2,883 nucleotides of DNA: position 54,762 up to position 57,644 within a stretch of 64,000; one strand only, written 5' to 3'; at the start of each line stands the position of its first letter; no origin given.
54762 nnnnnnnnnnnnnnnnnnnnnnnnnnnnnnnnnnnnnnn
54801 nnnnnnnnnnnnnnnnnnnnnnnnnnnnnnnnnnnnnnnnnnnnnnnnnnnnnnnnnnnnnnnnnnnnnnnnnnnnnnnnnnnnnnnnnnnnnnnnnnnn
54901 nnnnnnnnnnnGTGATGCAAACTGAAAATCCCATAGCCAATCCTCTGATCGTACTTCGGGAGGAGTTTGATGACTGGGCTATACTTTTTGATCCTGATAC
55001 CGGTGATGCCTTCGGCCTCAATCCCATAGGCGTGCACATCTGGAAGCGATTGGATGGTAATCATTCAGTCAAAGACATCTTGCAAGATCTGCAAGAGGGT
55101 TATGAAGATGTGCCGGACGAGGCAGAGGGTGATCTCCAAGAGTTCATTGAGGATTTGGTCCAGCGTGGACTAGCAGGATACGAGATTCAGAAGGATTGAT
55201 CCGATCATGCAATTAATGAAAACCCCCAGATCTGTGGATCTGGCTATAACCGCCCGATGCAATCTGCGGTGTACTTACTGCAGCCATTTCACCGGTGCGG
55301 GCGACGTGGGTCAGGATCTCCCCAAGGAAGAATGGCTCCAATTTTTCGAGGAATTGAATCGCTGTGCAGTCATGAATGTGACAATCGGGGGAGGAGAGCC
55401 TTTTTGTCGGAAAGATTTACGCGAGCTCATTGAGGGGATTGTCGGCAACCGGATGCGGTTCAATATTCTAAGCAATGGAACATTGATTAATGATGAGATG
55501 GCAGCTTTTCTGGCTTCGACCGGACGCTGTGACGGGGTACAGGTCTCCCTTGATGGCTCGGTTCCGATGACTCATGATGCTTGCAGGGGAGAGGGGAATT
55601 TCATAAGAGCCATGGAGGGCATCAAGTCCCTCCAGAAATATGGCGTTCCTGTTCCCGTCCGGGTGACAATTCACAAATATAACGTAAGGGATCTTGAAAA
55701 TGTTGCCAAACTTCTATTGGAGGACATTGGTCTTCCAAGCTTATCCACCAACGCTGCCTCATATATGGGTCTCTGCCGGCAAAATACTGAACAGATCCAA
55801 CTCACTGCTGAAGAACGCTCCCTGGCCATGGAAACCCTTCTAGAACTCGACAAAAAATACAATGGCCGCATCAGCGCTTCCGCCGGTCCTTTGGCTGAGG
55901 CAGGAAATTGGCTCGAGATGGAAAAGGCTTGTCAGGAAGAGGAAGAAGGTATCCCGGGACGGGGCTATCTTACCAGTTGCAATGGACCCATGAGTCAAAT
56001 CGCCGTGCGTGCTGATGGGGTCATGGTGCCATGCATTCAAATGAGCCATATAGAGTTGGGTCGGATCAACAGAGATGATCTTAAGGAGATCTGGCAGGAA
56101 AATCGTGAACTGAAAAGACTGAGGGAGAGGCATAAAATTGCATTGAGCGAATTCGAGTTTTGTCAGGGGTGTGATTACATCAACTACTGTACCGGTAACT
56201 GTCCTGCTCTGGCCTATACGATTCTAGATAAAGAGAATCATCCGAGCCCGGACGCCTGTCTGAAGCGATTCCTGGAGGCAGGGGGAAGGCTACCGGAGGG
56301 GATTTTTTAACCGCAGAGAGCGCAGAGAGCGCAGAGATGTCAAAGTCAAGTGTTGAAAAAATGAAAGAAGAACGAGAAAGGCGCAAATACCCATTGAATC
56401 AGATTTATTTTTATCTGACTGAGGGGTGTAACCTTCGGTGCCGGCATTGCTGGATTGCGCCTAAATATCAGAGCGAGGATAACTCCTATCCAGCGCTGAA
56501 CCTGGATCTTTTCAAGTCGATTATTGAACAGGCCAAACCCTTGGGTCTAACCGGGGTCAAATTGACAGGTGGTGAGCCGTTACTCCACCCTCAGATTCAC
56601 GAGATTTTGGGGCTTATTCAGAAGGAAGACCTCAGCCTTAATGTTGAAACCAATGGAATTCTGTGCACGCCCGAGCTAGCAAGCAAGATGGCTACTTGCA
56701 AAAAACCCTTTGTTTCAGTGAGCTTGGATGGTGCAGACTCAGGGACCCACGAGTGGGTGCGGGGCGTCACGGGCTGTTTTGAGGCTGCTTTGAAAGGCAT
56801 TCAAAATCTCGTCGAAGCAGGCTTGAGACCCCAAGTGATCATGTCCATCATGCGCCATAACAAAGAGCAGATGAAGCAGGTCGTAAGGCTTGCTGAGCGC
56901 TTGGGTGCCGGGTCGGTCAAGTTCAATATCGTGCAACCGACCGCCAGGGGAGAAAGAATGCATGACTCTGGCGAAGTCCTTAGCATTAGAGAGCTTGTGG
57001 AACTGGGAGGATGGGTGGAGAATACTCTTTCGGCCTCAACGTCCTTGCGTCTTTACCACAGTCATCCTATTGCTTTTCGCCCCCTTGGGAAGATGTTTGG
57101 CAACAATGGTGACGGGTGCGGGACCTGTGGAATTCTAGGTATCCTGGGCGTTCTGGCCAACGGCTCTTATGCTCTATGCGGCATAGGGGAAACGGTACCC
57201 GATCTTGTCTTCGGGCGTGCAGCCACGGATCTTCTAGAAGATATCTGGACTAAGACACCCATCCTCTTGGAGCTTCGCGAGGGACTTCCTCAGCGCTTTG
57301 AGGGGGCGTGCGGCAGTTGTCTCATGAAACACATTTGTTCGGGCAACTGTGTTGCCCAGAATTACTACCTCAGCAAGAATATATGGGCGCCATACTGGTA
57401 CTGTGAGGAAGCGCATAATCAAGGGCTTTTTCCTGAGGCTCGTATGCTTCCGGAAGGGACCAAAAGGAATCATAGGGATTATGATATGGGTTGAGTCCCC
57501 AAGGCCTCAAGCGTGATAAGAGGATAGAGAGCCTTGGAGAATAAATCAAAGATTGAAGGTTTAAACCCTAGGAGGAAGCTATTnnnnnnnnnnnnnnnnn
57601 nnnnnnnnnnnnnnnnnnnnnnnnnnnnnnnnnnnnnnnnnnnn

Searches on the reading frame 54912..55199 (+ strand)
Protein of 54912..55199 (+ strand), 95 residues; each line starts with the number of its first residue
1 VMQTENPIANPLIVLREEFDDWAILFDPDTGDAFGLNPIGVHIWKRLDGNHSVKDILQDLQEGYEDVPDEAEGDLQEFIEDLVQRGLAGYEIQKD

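Call 3: search_protein_families(library=ncbifam, proteins=[window:54912-55199:+], max_evalue=0.01)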
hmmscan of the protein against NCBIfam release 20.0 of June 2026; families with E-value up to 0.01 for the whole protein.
window:54912-55199:+ (95 aa): 8 families
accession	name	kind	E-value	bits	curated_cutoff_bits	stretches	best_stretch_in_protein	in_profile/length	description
TIGR04248.1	SCM_PqqD_rel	equivalog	9.4e-40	134.7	100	1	8-91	1-84/84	SynChlorMet cassette protein ScmD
TIGR03859.1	PQQ_PqqD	equivalog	8.9e-10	38.3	46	1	31-86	24-78/81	pyrroloquinoline quinone biosynthesis peptide chaperone PqqD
NF033530.1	lasso_PqqD_Strm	exception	8.8e-09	35.5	70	1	15-88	5-78/78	lasso peptide biosynthesis PqqD family chaperone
TIGR04353.1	PqqD_rel_X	equivalog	5e-07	30.6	35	1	19-87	1-72/74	HPr-rel-A system PqqD family peptide chaperone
NF033536.1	lasso_PqqD_Bac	exception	1.6e-06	28.2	80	1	24-87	22-85/88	lasso peptide biosynthesis PqqD family chaperone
NF002535.0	PRK02079.1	equivalog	2.3e-05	24.1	101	1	36-81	38-82/92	pyrroloquinoline quinone biosynthesis peptide chaperone PqqD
TIGR04302.1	geo_PqqD_fam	equivalog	6.8e-05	23.2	100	1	30-88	43-100/102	GeoRSP system PqqD family peptide chaperone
NF050069.2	PqqD_rel_WgkC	exception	0.005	16.8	110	1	16-82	15-80/103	PqqD family peptide maturation chaperone WgkC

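Call 4: search_protein_families(library=pfam, proteins=[window:54912-55199:+], max_evalue=0.01)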
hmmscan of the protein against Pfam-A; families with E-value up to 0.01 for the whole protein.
window:54912-55199:+ (95 aa): 1 family
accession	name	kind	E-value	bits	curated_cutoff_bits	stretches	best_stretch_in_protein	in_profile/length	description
PF05402.18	PqqD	-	4.3e-19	69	23.4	1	24-87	3-66/67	Coenzyme PQQ synthesis protein D (PqqD)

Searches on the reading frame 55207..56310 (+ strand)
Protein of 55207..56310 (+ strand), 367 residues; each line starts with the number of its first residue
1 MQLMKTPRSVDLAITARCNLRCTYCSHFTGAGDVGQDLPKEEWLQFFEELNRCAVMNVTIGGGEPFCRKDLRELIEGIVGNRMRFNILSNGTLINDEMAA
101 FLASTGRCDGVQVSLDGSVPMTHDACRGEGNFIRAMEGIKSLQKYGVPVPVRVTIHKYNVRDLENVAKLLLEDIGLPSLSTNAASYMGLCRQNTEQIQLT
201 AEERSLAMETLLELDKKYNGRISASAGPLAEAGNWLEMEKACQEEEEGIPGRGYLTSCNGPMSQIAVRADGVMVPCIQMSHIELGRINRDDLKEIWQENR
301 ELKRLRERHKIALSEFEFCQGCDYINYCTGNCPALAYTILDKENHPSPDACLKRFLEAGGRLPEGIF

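Call 3: search_protein_families(library=ncbifam, proteins=[window:55207-56310:+], max_evalue=0.01)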
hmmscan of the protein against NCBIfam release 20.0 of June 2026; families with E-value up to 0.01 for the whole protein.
window:55207-56310:+ (367 aa): 81 families (the best 25 are shown)
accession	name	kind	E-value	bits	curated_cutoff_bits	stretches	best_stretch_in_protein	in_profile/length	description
TIGR04250.1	SCM_rSAM_ScmE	equivalog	2.3e-194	645.2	400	1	6-363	1-358/358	SynChlorMet cassette radical SAM/SPASM protein ScmE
NF050035.1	rSAM_WgK_link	exception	4.2e-43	147.7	650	2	4-169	5-170/367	radical SAM/SPASM peptide maturase WgkB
TIGR04303.1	GeoRSP_rSAM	equivalog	1.7e-34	119.9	400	1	5-349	2-323/325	GeoRSP system radical SAM/SPASM protein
TIGR04545.1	rSAM_ahbD_hemeb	equivalog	3e-32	112.4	500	1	13-339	5-324/339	heme b synthase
TIGR04054.1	rSAM_NirJ1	equivalog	7.9e-31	107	650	1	11-339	39-369/387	putative heme d1 biosynthesis radical SAM protein NirJ1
TIGR03962.1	mycofact_rSAM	equivalog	9.3e-31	107.2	265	1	6-350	10-331/339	mycofactocin radical SAM maturase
TIGR04546.1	rSAM_ahbC_deAc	equivalog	2.1e-30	105.8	650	1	11-349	42-382/390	12,18-didecarboxysiroheme deacetylase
TIGR04347.1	pseudo_SAM_Halo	equivalog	3.6e-30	105.5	525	1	12-339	42-372/390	TIGR04347 family pseudo-SAM/SPASM protein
TIGR02109.1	PQQ_syn_pqqE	equivalog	4.8e-30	104.7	381.35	1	4-340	3-320/358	pyrroloquinoline quinone biosynthesis protein PqqE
TIGR04051.1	rSAM_NirJ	equivalog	5.4e-29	101.3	515.45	1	14-339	8-335/354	heme d1 biosynthesis radical SAM protein NirJ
TIGR04055.1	rSAM_NirJ2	equivalog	2.3e-27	96.4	500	1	14-337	6-308/326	putative heme d1 biosynthesis radical SAM protein NirJ2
TIGR04053.2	TIGR04053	equivalog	2.2e-26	93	395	1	5-228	5-227/366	TIGR04053 family radical SAM/SPASM domain-containing protein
NF045574.1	sacti_mat_StsB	exception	5.3e-26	91.5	625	1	9-178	97-263/466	StsB family radical SAM/SPASM domain sactipeptide maturase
TIGR04133.1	rSAM_w_lipo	hypoth_equivalog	2e-24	86.2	425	1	14-332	30-331/350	TIGR04133 family radical SAM/SPASM protein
TIGR04251.1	SCM_rSAM_ScmF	equivalog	2.9e-24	86.1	400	1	12-339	8-328/353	SynChlorMet cassette radical SAM/SPASM protein ScmF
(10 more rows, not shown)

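Call 4: search_protein_families(library=pfam, proteins=[window:55207-56310:+], max_evalue=0.01)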
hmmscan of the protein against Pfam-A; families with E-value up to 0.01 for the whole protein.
window:55207-56310:+ (367 aa): 3 families
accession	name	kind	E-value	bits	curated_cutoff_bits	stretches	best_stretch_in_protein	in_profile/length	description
PF04055.27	Radical_SAM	-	8.5e-27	94.8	29.5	1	14-170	3-166/166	Radical SAM superfamily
PF13186.11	SPASM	-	2.7e-10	40.8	21.5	1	258-323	1-67/67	Iron-sulfur cluster-binding domain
PF13353.11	Fer4_12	-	6.8e-05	23.6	22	1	16-117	13-115/137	4Fe-4S single cluster domain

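Call 35: search_solved_structures(query=window:55207-56307:+, max_evalue=0.00001)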
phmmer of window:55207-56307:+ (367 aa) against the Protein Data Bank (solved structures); distinct sequences matched with E-value up to 0.00001: 13.
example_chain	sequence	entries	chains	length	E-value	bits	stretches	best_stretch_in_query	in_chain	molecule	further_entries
6efn_A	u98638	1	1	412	4.1e-21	78.6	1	7-168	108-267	Sporulation killing factor maturation protein SkfB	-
6c8v_A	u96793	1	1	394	3.8e-10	42.5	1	6-193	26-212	Coenzyme PQQ synthesis protein E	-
7vob_C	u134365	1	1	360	6.9e-09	38.3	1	13-172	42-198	Cytosylglucuronate decarboxylase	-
7voc_C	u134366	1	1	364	7.1e-09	38.3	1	13-172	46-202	Cytosylglucuronate decarboxylase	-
9dgw_A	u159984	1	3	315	5.3e-08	35.4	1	5-160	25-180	Radical SAM core domain-containing protein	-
6b4c_A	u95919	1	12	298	5.7e-08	35.3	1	5-160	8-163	Viperin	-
9dfw_A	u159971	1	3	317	7.3e-08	35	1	5-160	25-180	Radical SAM core domain-containing protein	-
7n7i_A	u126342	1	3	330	8.5e-08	34.7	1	5-160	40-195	Viperin-like enzyme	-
2fb2_A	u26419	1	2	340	2e-07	33.5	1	7-120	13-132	Molybdenum cofactor biosynthesis protein A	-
1tv7_A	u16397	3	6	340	2.1e-07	33.5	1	7-120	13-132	Molybdenum cofactor biosynthesis protein A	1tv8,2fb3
4k37_A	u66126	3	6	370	5.1e-07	32.2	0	15-169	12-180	Anaerobic sulfatase-maturating enzyme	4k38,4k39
4k36_A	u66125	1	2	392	6.5e-07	31.8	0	15-169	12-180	Anaerobic sulfatase-maturating enzyme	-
5wgg_A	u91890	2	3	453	1e-06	31.2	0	8-119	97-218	Radical SAM domain protein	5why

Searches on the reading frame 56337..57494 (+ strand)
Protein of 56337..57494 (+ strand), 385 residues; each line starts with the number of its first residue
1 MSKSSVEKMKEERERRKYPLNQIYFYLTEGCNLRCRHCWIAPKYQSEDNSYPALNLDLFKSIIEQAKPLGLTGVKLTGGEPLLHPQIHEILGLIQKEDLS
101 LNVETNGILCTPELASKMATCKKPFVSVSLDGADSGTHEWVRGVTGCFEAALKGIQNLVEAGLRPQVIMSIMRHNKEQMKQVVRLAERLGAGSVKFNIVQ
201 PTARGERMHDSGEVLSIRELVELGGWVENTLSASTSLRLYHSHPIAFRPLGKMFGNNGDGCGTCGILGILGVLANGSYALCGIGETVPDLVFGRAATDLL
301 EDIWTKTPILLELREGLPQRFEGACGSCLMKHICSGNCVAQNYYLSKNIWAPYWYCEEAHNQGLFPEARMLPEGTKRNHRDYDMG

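Call 3: search_protein_families(library=ncbifam, proteins=[window:56337-57494:+], max_evalue=0.01)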
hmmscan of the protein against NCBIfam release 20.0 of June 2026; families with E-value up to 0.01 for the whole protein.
window:56337-57494:+ (385 aa): 86 families (the best 25 are shown)
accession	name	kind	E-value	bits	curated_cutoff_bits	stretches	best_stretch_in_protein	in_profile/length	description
TIGR04251.1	SCM_rSAM_ScmF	equivalog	1.8e-186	619.6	400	1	18-370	1-353/353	SynChlorMet cassette radical SAM/SPASM protein ScmF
TIGR04545.1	rSAM_ahbD_hemeb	equivalog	4e-41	141.6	500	1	25-356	4-335/339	heme b synthase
TIGR04055.1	rSAM_NirJ2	equivalog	3.1e-36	125.6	500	2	27-210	6-185/326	putative heme d1 biosynthesis radical SAM protein NirJ2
TIGR03962.1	mycofact_rSAM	equivalog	8.5e-32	110.6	265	1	25-362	16-337/339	mycofactocin radical SAM maturase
TIGR04051.1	rSAM_NirJ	equivalog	1.1e-31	110.1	515.45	2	25-209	6-186/354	heme d1 biosynthesis radical SAM protein NirJ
TIGR04054.1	rSAM_NirJ1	equivalog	5.9e-31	107.4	650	1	24-210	39-221/387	putative heme d1 biosynthesis radical SAM protein NirJ1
TIGR04053.2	TIGR04053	equivalog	2e-29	103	395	2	23-209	10-196/366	TIGR04053 family radical SAM/SPASM domain-containing protein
NF050035.1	rSAM_WgK_link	exception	1.9e-28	99.5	650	2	23-206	11-191/367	radical SAM/SPASM peptide maturase WgkB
TIGR04303.1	GeoRSP_rSAM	equivalog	2.8e-28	99.4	400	1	23-356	7-324/325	GeoRSP system radical SAM/SPASM protein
TIGR04250.1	SCM_rSAM_ScmE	equivalog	9.4e-28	97.1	400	1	27-346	9-335/358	SynChlorMet cassette radical SAM/SPASM protein ScmE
TIGR04347.1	pseudo_SAM_Halo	equivalog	3.5e-27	95.7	525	1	5-210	26-223/390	TIGR04347 family pseudo-SAM/SPASM protein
TIGR04546.1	rSAM_ahbC_deAc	equivalog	6.7e-27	94.3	650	1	24-209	42-223/390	12,18-didecarboxysiroheme deacetylase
NF045574.1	sacti_mat_StsB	exception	3.8e-26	92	625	1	13-343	88-400/466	StsB family radical SAM/SPASM domain sactipeptide maturase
TIGR02668.1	moaA_archaeal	equivalog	1.6e-23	83.1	325.25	1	19-196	8-183/303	GTP 3',8-cyclase MoaA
TIGR04317.1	W_rSAM_matur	equivalog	3.1e-22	79.2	380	1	20-203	3-188/349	tungsten cofactor oxidoreductase radical SAM maturase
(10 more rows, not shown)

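Call 4: search_protein_families(library=pfam, proteins=[window:56337-57494:+], max_evalue=0.01)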
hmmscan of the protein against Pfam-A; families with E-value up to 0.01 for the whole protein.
window:56337-57494:+ (385 aa): 2 families
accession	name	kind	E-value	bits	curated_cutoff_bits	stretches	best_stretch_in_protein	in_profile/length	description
PF04055.27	Radical_SAM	-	1.1e-25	91.2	29.5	1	27-186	3-163/166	Radical SAM superfamily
PF13353.11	Fer4_12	-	2e-07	31.8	22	1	27-97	11-77/137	4Fe-4S single cluster domain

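Call 36: search_solved_structures(query=window:56337-57491:+, max_evalue=0.00001)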
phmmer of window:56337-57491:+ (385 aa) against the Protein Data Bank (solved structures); distinct sequences matched with E-value up to 0.00001: 7.
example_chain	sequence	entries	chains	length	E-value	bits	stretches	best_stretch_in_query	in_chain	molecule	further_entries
7vob_C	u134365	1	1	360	5e-16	61.7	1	22-191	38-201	Cytosylglucuronate decarboxylase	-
7voc_C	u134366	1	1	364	5.1e-16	61.6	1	22-191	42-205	Cytosylglucuronate decarboxylase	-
6c8v_A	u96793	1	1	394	3e-12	49.3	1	26-194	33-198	Coenzyme PQQ synthesis protein E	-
6efn_A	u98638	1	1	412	5.7e-12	48.3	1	25-191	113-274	Sporulation killing factor maturation protein SkfB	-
5v1q_A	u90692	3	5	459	1.1e-07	34.1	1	6-340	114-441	Radical SAM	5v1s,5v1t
2fb2_A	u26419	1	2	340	1.5e-06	30.5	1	13-169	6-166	Molybdenum cofactor biosynthesis protein A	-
1tv7_A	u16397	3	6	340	1.5e-06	30.5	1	13-169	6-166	Molybdenum cofactor biosynthesis protein A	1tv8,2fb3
